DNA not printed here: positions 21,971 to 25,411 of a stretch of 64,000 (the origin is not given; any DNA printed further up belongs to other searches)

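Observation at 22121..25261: SAM / class III cyclase / STAND ATPase / TPR giant protein on an AT-rich insertion: candidate cyclase-effector STAND sensor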

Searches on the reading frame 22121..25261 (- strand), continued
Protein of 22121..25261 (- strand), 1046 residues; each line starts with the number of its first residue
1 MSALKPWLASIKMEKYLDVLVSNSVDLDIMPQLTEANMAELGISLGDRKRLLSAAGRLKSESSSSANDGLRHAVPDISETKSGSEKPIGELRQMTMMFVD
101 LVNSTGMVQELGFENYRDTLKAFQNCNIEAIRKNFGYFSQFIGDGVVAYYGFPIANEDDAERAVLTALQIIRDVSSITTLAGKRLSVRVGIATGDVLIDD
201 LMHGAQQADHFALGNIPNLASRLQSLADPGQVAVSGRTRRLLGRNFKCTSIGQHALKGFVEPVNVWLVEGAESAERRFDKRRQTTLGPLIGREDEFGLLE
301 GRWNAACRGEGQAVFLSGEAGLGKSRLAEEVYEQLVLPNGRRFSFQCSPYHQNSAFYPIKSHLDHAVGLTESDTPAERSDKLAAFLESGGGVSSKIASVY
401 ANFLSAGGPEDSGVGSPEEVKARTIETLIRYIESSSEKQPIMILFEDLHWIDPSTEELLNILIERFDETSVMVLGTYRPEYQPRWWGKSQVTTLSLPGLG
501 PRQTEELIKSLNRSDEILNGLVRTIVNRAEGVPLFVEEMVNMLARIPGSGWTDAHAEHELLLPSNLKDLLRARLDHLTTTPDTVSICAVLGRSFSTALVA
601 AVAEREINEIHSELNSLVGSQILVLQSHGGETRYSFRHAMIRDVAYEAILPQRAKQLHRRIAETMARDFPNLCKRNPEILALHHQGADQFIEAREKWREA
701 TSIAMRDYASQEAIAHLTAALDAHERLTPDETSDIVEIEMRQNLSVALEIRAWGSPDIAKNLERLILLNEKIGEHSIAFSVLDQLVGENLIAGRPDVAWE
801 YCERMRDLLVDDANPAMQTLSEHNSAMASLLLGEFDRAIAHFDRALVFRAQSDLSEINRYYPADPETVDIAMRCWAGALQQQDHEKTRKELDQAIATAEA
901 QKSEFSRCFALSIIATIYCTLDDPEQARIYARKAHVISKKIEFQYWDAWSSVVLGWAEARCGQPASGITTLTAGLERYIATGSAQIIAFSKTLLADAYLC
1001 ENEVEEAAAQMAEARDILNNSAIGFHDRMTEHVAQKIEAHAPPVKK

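Call 48: get_annotated_region(hit=H1, flank=5000)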
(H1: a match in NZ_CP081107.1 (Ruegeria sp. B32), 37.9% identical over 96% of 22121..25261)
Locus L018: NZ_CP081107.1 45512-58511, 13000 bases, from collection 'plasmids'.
description: Ruegeria sp. B32 plasmid unnamed1, complete sequence
organism: Ruegeria sp. B32 (NCBI taxid 2867020)
taxonomy: Bacteria; Pseudomonadota; Alphaproteobacteria; Rhodobacterales; Roseobacteraceae; Ruegeria; Ruegeria sp. B32
host: -; source: -; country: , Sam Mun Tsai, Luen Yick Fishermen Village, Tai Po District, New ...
typing (MOB-suite, as given by PLSDB): non-mobilizable
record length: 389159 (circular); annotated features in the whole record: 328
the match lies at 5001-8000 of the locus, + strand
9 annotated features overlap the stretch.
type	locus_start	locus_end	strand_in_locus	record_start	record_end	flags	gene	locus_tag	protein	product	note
CDS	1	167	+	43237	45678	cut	-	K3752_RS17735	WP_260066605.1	Tex family protein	-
CDS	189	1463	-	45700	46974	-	-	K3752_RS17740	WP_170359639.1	RepB family plasmid replication initiator protein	GO:0006270 - DNA replication initiation [Evidence IEA]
CDS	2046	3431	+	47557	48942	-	-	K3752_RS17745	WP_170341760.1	AAA family ATPase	-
CDS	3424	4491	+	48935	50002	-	-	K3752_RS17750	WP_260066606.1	ParB/RepB/Spo0J family partition protein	-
CDS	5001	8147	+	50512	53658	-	-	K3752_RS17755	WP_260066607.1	adenylate/guanylate cyclase domain-containing protein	GO:0009190 - cyclic nucleotide biosynthetic process [Evidence IEA]; GO:0035556 - intracellular signal transduction ...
CDS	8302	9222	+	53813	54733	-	-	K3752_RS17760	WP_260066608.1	hypothetical protein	-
CDS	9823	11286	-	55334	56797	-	-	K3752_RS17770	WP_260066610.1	aldehyde dehydrogenase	-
CDS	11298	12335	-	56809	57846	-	-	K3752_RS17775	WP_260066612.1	LLM class flavin-dependent oxidoreductase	-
CDS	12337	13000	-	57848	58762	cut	-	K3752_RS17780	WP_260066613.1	flavin reductase family protein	-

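Call 61: predict_structure(alignment_id=A4)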
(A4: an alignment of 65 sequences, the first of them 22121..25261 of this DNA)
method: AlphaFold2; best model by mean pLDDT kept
length: 1046 residues; sequences in the alignment: 65
mean_pLDDT: 84.2   pTM: 0.63
mean pLDDT of the five models: 84.2, 81.9, 80.6, 79.7, 79.4
residues with pLDDT >= 90: 436; 70-90: 481; 50-70: 92; < 50: 37
segments of 3 or more residues with pLDDT < 50: 62-86, 201-208
pLDDT, mean of each block of 10 residues (from residue 1): 83 91 88 89 90 80 38 30 48 90 86 86 89 85 87 79 91 87 89 83 45 84 93 92 85 90 92 68 68 91 93 88 86 90 85 82 82 77 79 72 69 68 88 89 92 90 89 89 81 87 85 65 74 78 60 53 65 72 86 88 90 83 75 81 85 90 92 87 93 94 81 89 92 90 86 76 88 85 90 93 91 88 97 96 96 88 93 94 83 95 91 96 96 93 89 97 96 94 91 97 95 93 92 93 56
secondary structure, 60 per line:
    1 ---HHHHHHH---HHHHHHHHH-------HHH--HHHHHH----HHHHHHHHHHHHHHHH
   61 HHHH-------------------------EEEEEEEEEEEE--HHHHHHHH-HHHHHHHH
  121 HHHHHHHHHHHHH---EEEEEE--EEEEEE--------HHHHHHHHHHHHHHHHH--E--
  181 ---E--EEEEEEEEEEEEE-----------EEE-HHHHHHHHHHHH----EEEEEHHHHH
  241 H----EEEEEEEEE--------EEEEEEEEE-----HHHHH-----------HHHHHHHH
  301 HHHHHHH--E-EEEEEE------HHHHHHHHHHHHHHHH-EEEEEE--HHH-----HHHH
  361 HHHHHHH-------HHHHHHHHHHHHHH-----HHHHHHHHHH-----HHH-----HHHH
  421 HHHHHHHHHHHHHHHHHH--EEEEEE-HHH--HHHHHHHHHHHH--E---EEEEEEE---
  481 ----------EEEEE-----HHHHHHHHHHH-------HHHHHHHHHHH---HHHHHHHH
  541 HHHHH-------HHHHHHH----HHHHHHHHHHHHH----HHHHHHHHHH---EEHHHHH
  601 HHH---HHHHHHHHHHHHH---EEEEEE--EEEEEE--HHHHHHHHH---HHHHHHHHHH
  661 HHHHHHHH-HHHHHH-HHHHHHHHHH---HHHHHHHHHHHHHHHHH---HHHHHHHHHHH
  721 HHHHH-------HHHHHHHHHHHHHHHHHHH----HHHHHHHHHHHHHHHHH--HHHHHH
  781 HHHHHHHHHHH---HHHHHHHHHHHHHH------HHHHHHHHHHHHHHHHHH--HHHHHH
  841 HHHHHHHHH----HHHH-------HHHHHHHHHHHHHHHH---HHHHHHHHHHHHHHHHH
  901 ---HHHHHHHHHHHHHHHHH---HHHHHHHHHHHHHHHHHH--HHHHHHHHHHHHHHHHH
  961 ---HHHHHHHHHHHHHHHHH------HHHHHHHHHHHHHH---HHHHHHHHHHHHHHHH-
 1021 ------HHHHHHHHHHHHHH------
elements in order (helices of 4 or more, strands of 3 or more residues): H4-10 H14-22 H35-40 H45-64 E90-101 H104-111 H113-133 E137-142 E145-150 H159-175 E187-199 E211-213 H215-226 E231-235 H236-241 E246-254 E263-271 H277-281 H293-307 E312-317 H324-339 E341-346 H357-367 H375-388 H394-403 H417-438 E441-446 H453-464 E471-477 E491-495 H501-511 H519-529 H533-545 H553-559 H564-576 H581-590 H596-603 H607-619 E623-628 E631-636 H639-647 H651-668 H670-675 H677-686 H690-706 H710-725 H733-751 H756-772 H775-791 H795-808 H815-832 H835-849 H854-857 H865-880 H884-900 H904-920 H924-941 H944-960 H964-980 H987-1000 H1004-1019 H1027-1040

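Call 64: fold_search(model_id=the predicted structure, library=pdb)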
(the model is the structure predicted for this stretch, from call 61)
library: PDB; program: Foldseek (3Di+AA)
matches with E <= 10: 1739; with E <= 0.001: 354
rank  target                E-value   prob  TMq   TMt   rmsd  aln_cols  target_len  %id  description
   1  6mfv_A                7.5e-13  1.00  0.19  0.28  26.2       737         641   14  Crystal structure of the Signal Transduction ATPase with Numerous Domains (STAND) protein with a tetratricopeptide rep (released 2019-02-20)
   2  1wc0_A                3.4e-11  1.00  0.16  0.78   3.1       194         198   25  Soluble adenylyl cyclase CyaC from S. platensis in complex with alpha, beta-methylene-ATP (released 2004-12-20)
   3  1wc1_C                3.7e-11  1.00  0.16  0.82   2.7       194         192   25  Soluble adenylyl cyclase CyaC from S. platensis in complex with Rp- ATPalphaS (released 2004-12-20)
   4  1wc1_A                4.7e-11  1.00  0.16  0.82   2.6       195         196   25  Soluble adenylyl cyclase CyaC from S. platensis in complex with Rp- ATPalphaS (released 2004-12-20)
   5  1wc1_B                5.3e-11  1.00  0.16  0.82   2.6       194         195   25  Soluble adenylyl cyclase CyaC from S. platensis in complex with Rp- ATPalphaS (released 2004-12-20)
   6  1wc3_B                5.8e-11  1.00  0.16  0.80   3.3       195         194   24  Soluble adenylyl cyclase CyaC from S. platensis in complex with alpha, beta-methylene-ATP and Strontium (released 2004-12-20)
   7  3r5g_B                6.5e-11  1.00  0.16  0.83   2.8       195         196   28  Crystal structure of the adenylyl cyclase CyaB from P. aeruginosa (released 2012-01-11)
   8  1wc0_B                7.4e-11  1.00  0.15  0.76   3.7       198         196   24  Soluble adenylyl cyclase CyaC from S. platensis in complex with alpha, beta-methylene-ATP (released 2004-12-20)
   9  1wc4_A                1.1e-10  1.00  0.16  0.77   3.4       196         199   24  Soluble adenylyl cyclase CyaC from S. platensis in complex with alpha, beta-methylene-ATP and Europium (released 2004-12-20)
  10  2bw7_B                1.2e-10  1.00  0.16  0.84   2.2       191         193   25  A novel mechanism for adenylyl cyclase inhibition from the crystal structure of its complex with catechol estrogen (released 2005-07-20)
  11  1wc5_A                1.3e-10  1.00  0.16  0.84   2.1       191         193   25  Soluble adenylyl cyclase CyaC from S. platensis in complex with alpha, beta-methylene-ATP in presence of bicarbonate (released 2004-12-20)
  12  3r5g_A                1.4e-10  1.00  0.16  0.84   2.8       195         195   28  Crystal structure of the adenylyl cyclase CyaB from P. aeruginosa (released 2012-01-11)
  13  1wc4_B                1.6e-10  1.00  0.16  0.83   2.4       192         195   24  Soluble adenylyl cyclase CyaC from S. platensis in complex with alpha, beta-methylene-ATP and Europium (released 2004-12-20)
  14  1wc5_D                1.9e-10  1.00  0.16  0.82   2.5       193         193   25  Soluble adenylyl cyclase CyaC from S. platensis in complex with alpha, beta-methylene-ATP in presence of bicarbonate (released 2004-12-20)
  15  5oyh_N                2.1e-10  1.00  0.16  0.90   2.1       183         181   23  crystal structure of the catalytic core of a rhodopsin-guanylyl cyclase with converted specificity in complex with ATP (released 2018-06-06)
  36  8dgc_B                2.1e-09  1.00  0.23  0.14  20.7       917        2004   12  Avs3 bound to phage PhiV-1 terminase (released 2022-08-03)
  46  8dgc_A                3.5e-09  1.00  0.21  0.13  22.4       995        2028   12  Avs3 bound to phage PhiV-1 terminase (released 2022-08-03)
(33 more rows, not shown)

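Call 66: find_related_loci(query=A4, collection=viral_contigs, flank=8000)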
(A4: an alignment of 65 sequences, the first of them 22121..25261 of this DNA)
Query A4 (1046 aa) in viral_contigs; peptide patterns used: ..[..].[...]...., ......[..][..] (x = any residue, [..] = any of these).
95 stretches matched a pattern; 11 encode a relative of the query (tblastn E <= 1e-3); 11 distinct loci.
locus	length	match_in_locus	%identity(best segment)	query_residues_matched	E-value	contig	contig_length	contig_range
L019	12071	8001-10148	36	7-748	3e-143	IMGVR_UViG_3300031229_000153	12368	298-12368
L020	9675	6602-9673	30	1-1033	5e-143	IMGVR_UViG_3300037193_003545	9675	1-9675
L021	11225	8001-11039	31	7-1014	1e-132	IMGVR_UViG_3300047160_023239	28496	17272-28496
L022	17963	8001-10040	36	1-683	6e-132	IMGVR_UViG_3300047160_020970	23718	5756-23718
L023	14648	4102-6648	30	2-838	6e-105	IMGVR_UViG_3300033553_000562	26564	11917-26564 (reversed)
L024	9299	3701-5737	32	62-729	1e-74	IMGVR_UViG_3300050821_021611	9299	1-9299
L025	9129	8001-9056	38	144-496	5e-65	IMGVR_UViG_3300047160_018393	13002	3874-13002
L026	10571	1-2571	25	98-927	1e-64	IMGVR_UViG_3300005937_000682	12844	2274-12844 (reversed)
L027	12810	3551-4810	32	114-541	5e-54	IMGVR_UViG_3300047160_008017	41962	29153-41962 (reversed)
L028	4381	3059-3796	37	7-257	1e-42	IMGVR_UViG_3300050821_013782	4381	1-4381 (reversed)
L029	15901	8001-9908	30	89-722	2e-60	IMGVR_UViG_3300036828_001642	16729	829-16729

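Call 89: find_encoding_contigs(protein=P0045, flank=5000, max_places=2)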
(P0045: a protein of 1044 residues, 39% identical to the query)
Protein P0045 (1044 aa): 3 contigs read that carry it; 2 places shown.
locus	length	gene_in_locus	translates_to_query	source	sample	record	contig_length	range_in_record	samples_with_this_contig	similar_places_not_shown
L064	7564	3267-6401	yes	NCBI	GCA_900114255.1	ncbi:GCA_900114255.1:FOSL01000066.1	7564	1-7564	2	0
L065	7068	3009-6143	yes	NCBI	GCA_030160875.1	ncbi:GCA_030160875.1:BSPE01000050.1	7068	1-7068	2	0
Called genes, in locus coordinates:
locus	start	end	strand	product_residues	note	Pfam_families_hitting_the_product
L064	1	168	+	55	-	PF01695:IstB_IS21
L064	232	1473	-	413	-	-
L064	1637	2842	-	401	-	PF01569:PAP2, PF22778:VCPO_2nd (weak)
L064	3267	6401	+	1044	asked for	PF00536:SAM_1, PF07647:SAM_2, PF00211:Guanylate_cyc, PF13191:AAA_16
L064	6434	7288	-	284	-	-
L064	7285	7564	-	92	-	PF01609:DDE_Tnp_1 (weak), PF13586:DDE_Tnp_1_2 (weak)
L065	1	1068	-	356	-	?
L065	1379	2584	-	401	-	PF01569:PAP2, PF22778:VCPO_2nd (weak)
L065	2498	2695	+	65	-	-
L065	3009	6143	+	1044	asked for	PF00536:SAM_1, PF07647:SAM_2, PF00211:Guanylate_cyc, PF13191:AAA_16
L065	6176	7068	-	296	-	?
